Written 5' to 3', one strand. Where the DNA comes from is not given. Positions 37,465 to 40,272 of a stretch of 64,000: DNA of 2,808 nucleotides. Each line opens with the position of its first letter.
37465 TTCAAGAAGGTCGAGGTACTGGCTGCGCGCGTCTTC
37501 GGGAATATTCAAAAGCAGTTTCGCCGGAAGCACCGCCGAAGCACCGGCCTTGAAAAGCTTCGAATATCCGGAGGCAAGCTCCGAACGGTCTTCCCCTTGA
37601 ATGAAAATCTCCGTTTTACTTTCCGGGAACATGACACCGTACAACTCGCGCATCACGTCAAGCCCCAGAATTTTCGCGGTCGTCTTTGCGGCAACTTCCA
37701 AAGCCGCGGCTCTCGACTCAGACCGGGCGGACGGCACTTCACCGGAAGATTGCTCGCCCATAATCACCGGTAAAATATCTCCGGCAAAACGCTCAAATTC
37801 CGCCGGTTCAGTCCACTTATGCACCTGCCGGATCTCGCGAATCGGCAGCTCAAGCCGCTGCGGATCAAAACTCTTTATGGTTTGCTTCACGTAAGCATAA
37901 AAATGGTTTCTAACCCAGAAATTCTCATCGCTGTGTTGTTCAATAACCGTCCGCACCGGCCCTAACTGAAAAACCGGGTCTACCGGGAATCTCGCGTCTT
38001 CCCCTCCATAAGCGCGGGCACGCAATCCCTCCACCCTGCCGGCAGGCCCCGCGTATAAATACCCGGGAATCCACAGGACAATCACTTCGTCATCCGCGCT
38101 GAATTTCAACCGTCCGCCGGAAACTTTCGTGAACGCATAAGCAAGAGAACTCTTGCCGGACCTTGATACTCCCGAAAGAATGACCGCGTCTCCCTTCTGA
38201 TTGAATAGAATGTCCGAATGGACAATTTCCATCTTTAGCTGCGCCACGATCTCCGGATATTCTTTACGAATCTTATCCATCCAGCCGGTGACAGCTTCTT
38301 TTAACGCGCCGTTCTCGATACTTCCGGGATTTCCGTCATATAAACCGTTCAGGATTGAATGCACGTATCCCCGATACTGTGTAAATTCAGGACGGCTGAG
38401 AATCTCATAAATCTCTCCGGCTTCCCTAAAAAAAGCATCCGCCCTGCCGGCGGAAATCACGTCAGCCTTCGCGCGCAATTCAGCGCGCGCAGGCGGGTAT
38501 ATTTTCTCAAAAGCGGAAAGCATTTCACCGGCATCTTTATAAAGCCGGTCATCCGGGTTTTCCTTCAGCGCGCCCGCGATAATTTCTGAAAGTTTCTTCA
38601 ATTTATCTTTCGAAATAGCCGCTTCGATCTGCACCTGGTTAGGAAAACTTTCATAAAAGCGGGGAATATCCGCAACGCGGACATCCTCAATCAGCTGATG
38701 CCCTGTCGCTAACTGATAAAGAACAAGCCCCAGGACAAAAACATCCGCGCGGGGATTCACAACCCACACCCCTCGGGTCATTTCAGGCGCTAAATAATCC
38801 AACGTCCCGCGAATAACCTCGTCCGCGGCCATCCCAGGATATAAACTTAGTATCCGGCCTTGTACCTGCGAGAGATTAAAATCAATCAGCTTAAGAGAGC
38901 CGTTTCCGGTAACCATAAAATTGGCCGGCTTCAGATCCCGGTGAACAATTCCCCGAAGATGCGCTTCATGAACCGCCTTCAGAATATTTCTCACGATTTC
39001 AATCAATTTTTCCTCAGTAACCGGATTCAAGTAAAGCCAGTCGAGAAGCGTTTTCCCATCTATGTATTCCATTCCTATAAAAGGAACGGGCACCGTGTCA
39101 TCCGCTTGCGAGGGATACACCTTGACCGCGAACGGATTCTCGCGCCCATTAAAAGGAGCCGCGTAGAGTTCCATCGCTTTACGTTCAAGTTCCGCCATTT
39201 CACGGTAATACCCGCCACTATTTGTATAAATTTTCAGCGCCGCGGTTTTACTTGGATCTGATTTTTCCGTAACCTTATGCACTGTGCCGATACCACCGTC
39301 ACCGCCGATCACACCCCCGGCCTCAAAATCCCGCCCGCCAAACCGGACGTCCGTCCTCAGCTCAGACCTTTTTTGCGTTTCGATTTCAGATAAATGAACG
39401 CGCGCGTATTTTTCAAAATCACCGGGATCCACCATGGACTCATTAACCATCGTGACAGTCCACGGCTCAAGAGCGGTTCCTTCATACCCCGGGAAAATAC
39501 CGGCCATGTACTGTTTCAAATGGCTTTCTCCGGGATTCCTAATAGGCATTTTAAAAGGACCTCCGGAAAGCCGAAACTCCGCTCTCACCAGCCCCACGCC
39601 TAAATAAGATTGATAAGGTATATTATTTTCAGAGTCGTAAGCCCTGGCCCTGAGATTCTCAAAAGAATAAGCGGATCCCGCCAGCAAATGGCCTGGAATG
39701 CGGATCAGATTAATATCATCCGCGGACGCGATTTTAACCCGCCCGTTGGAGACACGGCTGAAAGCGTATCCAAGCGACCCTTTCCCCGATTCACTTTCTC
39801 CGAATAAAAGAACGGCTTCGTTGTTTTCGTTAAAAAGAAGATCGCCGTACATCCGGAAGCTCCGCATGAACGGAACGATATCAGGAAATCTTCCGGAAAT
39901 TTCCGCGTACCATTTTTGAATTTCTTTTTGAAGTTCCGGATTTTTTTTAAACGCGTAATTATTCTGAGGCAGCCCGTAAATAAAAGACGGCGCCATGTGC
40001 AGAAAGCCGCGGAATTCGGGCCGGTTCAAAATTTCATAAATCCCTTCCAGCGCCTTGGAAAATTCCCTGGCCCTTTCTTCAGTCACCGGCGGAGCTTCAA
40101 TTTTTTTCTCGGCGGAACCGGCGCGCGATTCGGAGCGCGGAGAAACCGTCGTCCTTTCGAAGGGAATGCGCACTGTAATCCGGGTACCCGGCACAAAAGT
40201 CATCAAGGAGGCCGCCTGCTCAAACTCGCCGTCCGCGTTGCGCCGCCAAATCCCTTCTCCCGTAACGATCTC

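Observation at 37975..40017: Two paralogous ~150-aa HprK/P-like P-loop modules bracket kinase 6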

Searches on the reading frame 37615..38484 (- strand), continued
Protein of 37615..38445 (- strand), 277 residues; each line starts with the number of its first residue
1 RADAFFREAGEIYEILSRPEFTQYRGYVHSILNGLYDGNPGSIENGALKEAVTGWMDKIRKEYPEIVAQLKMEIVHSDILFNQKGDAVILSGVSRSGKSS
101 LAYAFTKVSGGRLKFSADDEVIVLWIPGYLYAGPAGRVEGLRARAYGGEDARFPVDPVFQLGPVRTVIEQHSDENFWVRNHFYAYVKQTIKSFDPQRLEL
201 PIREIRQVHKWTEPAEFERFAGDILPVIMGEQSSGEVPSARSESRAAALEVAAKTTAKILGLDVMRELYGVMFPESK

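Call 49: search_protein_families(library=pfam, proteins=[P0011, P0012, P0002, P0007], max_evalue=0.001)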
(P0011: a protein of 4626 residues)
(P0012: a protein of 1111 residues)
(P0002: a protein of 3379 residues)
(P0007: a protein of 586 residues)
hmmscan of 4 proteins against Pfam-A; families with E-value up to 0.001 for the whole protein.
P0011 (4626 aa): 2 families
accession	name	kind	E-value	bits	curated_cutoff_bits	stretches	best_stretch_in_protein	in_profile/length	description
PF00696.33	AA_kinase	-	3.9e-15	56.7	24.9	1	739-1046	2-233/234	Amino acid kinase family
PF12728.13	HTH_17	-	1.7e-07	31.8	27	0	4068-4121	1-47/51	Helix-turn-helix domain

P0012 (1111 aa): 1 family
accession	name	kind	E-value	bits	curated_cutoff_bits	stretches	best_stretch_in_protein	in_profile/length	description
PF00481.26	PP2C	-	9.1e-16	58.7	20.3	1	620-859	7-254/255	Protein phosphatase 2C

P0002 (3379 aa): 6 families
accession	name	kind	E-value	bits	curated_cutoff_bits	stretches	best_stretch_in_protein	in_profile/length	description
PF00069.31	Pkinase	-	6.6e-58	196.6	31.7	2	584-806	1-210/263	Protein kinase domain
PF07714.23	PK_Tyr_Ser-Thr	-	4.7e-32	111.7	23.1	2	587-798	4-210/258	Protein tyrosine and serine/threonine kinase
PF03109.22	ABC1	-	3.6e-08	33.3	22.9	0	2250-2340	125-215/244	ABC1 atypical kinase-like domain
PF06293.20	Kdo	-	6.2e-07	29.5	21.3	1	620-733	53-166/207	Lipopolysaccharide kinase (Kdo/WaaP) family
PF01636.29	APH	-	6.8e-07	29.7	23.2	0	590-704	5-109/239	Phosphotransferase enzyme family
PF01163.29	RIO1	-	1.5e-06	28.4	22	0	661-719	82-138/187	RIO domain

P0007 (586 aa): 0 families

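Call 59: search_protein_families(library=ncbifam, alignment_id=A2, max_evalue=10)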
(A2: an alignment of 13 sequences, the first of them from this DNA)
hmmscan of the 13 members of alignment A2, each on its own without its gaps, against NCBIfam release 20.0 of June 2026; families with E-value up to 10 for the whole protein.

A. member 1, seq(260 aa): 6 families
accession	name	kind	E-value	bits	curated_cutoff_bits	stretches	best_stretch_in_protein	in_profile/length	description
NF004035.0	PRK05506.1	subfamily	0.054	11.7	715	1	82-120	444-482/632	bifunctional sulfate adenylyltransferase subunit 1/adenylylsulfate kinase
TIGR04352.1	HprK_rel_A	equivalog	0.081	12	200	1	87-126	98-135/280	HprK-related kinase A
TIGR02324.1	CP_lyasePhnL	equivalog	0.16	11.4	256.3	1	86-135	22-74/224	phosphonate C-P lyase system protein PhnL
TIGR03415.1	ABC_choXWV_ATP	equivalog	0.23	10.4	483.75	1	92-133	44-88/382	choline ABC transporter ATP-binding protein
NF053861.1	DS8_antiphage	equivalog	0.28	8.8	790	1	86-119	356-391/994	anti-phage protein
NF001885.0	PRK00635.1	equivalog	0.39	7.7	3054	1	97-122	25-50/1809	excinuclease ABC subunit A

B. families by the number of members that match (of 13 scanned): 21 families
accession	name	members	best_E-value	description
TIGR02324.1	CP_lyasePhnL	4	0.0084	phosphonate C-P lyase system protein PhnL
NF008338.0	PRK11124.1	2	0.00019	arginine ABC transporter ATP-binding protein ArtP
TIGR04352.1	HprK_rel_A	2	0.081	HprK-related kinase A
NF002059.0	PRK00889.1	1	0.041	adenylyl-sulfate kinase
NF004035.0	PRK05506.1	1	0.054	bifunctional sulfate adenylyltransferase subunit 1/adenylylsulfate kinase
TIGR02673.1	FtsE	1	0.058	cell division ATP-binding protein FtsE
TIGR02315.1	ABC_phnC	1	0.059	phosphonate ABC transporter ATP-binding protein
TIGR01189.1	ccmA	1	0.064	heme ABC exporter ATP-binding protein CcmA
NF038308.1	RNA_repair_RtcR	1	0.097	RNA repair transcriptional activator RtcR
TIGR02770.1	nickel_nikD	1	0.13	nickel import ATP-binding protein NikD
TIGR03263.1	guanyl_kin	1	0.16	guanylate kinase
NF041574.1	antitoxPezT_Strep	1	0.17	type II toxin-antitoxin system toxin PezT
TIGR02857.1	CydD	1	0.19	thiol reductant ABC exporter subunit CydD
TIGR00455.1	apsK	1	0.21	adenylyl-sulfate kinase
TIGR03415.1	ABC_choXWV_ATP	1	0.23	choline ABC transporter ATP-binding protein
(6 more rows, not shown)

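Call 63: fold_search(model_id=the predicted structure, library=pdb)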
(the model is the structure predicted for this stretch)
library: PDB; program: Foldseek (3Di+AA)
matches with E <= 10: 465; with E <= 0.001: 44
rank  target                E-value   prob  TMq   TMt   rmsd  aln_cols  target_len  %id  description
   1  1knx_B                4.1e-08  1.00  0.36  0.31  12.7       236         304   15  HPr kinase/phosphatase from Mycoplasma pneumoniae (released 2002-12-31)
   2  1knx_F                5.9e-08  1.00  0.33  0.29  13.7       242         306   14  HPr kinase/phosphatase from Mycoplasma pneumoniae (released 2002-12-31)
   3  1knx_E                1.0e-07  1.00  0.34  0.30  12.4       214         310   15  HPr kinase/phosphatase from Mycoplasma pneumoniae (released 2002-12-31)
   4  1ko7_A                2.2e-07  1.00  0.34  0.32  10.5       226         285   15  X-ray structure of the HPr kinase/phosphatase from Staphylococcus xylosus at 1.95 A resolution (released 2002-04-03)
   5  1kkm_B                2.9e-07  1.00  0.34  0.47   8.4       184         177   15  L.casei HprK/P in complex with B.subtilis P-Ser-HPr (released 2002-08-28)
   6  1knx_C                3.4e-07  1.00  0.33  0.29  13.4       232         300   14  HPr kinase/phosphatase from Mycoplasma pneumoniae (released 2002-12-31)
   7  2qmh_B                4.1e-07  1.00  0.36  0.49   7.1       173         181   18  structure of V267F mutant HprK/P (released 2007-09-18)
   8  1knx_A                4.1e-07  1.00  0.34  0.30   8.5       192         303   16  HPr kinase/phosphatase from Mycoplasma pneumoniae (released 2002-12-31)
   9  1kkl_C                4.4e-07  1.00  0.35  0.50   7.8       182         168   15  L.casei HprK/P in complex with B.subtilis HPr (released 2002-08-28)
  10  1knx_D                4.7e-07  1.00  0.35  0.31   9.4       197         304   15  HPr kinase/phosphatase from Mycoplasma pneumoniae (released 2002-12-31)
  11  1kkm_A                5.6e-07  1.00  0.35  0.48   8.1       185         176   15  L.casei HprK/P in complex with B.subtilis P-Ser-HPr (released 2002-08-28)
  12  1kkl_A                6.0e-07  1.00  0.35  0.51   7.8       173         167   17  L.casei HprK/P in complex with B.subtilis HPr (released 2002-08-28)
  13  1jb1                  8.6e-07  1.00  0.37  0.55   6.2       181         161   15  Lactobacillus casei HprK/P Bound to Phosphate (released 2001-08-08)
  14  2qmh_H                1.5e-06  1.00  0.36  0.50   7.0       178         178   16  structure of V267F mutant HprK/P (released 2007-09-18)
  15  2qmh_J                1.5e-06  1.00  0.36  0.49   7.5       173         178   18  structure of V267F mutant HprK/P (released 2007-09-18)
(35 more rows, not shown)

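Call 68: find_encoding_contigs(protein=P0004, flank=6000, max_places=2)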
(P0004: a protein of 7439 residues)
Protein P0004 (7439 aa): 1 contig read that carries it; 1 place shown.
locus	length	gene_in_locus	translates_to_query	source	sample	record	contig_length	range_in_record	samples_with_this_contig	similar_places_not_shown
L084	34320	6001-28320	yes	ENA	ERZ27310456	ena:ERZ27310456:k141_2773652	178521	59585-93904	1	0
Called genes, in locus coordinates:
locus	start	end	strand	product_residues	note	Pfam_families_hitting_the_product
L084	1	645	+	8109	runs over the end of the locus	-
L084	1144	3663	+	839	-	PF00133:tRNA-synt_1, PF09334:tRNA-synt_1g, PF13603:tRNA-synt_1_2, PF00133:tRNA-synt_1, PF08264:Anticodon_1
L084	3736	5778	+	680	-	PF01301:Glyco_hydro_35, PF02449:Glyco_hydro_42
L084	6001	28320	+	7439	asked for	PF01636:APH (faint), PF00849:PseudoU_synth_2 (faint), PF00069:Pkinase, PF07714:PK_Tyr_Ser-Thr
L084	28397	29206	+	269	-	PF13191:AAA_16 (weak), PF13401:AAA_22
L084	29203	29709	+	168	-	PF16537:T2SSB (faint)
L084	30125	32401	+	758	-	PF07715:Plug, PF00593:TonB_dep_Rec_b-barrel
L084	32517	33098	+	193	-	PF02572:CobA_CobO_BtuR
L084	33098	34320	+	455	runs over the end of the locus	PF01656:CbiA, PF13500:AAA_26, PF07685:GATase_3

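Call 80: search_protein_families(library=padloc, proteins=[window:37726-38472:-], max_evalue=0.1)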
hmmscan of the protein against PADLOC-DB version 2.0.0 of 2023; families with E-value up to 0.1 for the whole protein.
window:37726-38472:- (249 aa): 1 family
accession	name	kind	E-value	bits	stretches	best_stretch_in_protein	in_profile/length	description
PDLC04787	PDC-S01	-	0.031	11.2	1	89-115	22-48/412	-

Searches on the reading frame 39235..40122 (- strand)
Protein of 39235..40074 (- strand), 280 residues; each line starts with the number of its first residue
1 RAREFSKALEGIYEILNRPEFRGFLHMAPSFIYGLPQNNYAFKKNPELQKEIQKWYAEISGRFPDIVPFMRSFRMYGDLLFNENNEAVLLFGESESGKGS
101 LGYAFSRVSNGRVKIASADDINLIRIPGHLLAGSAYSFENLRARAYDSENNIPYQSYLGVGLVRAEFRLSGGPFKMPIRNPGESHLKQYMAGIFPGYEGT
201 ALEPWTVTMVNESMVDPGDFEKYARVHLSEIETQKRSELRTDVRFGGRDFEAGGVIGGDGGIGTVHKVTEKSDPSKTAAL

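Call 5: search_protein_families(library=pfam, proteins=[window:39235-40074:-], max_evalue=10)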
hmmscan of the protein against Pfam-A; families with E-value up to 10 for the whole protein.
window:39235-40074:- (280 aa): 0 families

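Call 8: search_protein_families(library=ncbifam, proteins=[window:39235-40074:-], max_evalue=10)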
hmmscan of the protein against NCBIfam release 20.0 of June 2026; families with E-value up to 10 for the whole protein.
window:39235-40074:- (280 aa): 0 families

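Call 10: search_solved_structures(query=window:39235-40074:-, max_evalue=10, show_alignments=3)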
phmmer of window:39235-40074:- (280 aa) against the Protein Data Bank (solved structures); distinct sequences matched with E-value up to 10: 2.
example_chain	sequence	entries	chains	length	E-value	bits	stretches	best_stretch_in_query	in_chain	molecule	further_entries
3ie5_A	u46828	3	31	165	0.76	12.4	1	248-269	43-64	Phenolic oxidative coupling protein Hyp-1 | Phenolic oxidative coupling protein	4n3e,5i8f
6sjj_B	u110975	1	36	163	0.77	12.4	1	248-269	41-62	PR-10 protein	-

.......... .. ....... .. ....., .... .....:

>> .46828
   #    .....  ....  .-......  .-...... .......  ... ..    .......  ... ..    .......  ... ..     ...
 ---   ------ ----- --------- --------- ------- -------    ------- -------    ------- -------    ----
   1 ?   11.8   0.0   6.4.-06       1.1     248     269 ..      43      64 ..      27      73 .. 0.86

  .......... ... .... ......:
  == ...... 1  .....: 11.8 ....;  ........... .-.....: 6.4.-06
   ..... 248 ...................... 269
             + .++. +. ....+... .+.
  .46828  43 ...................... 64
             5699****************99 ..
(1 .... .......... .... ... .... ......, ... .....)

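Call 66: predict_structure(alignment_id=A4)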
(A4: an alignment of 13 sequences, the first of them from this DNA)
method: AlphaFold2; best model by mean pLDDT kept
length: 258 residues; sequences in the alignment: 13
mean_pLDDT: 84.0   pTM: 0.84
mean pLDDT of the five models: 84.0, 83.8, 83.0, 82.3, 81.1
residues with pLDDT >= 90: 159; 70-90: 52; 50-70: 23; < 50: 24
segments of 3 or more residues with pLDDT < 50: 1-6, 189-197, 250-258
pLDDT, mean of each block of 10 residues (from residue 1): 52 94 97 94 93 82 94 97 92 94 91 92 95 93 94 91 87 95 70 47 68 66 84 94 82 38
secondary structure, 60 per line:
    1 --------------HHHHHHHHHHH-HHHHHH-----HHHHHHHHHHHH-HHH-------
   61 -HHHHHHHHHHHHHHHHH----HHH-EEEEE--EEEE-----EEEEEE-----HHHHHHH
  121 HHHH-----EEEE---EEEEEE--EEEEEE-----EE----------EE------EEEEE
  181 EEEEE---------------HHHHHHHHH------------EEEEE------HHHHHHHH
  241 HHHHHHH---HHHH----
elements in order: H15-25 H27-32 H38-49 H62-78 E87-91 E94-97 E103-108 H114-124 E130-133 E137-142 E145-150 E176-185 H201-209 E222-226 H233-247 H251-254

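Call 80: search_protein_families(library=padloc, proteins=[window:39370-40122:-], max_evalue=0.1)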
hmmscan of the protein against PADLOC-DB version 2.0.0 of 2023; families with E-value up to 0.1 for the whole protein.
window:39370-40122:- (251 aa): 1 family
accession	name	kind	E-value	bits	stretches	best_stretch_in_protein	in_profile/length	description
PDLC00098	GajA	-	0.011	12.5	1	86-130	8-52/534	AAA ATPase domain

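Call 82: find_related_loci(query=window:39370-40122:-, collection=viral_contigs, flank=5000)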
Query window:39370-40122:- (251 aa) in viral_contigs; peptide patterns used: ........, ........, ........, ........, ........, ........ (x = any residue, [..] = any of these).
5 stretches matched a pattern, but none encodes a relative of the query by tblastn (E <= 1e-3).

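Call 83: find_related_loci(query=window:39370-40122:-, collection=metagenome_contigs, flank=10000)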
Query window:39370-40122:- (251 aa) in metagenome_contigs; peptide patterns used: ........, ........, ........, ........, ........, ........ (x = any residue, [..] = any of these).
240 stretches matched a pattern, but none encodes a relative of the query by tblastn (E <= 1e-3).
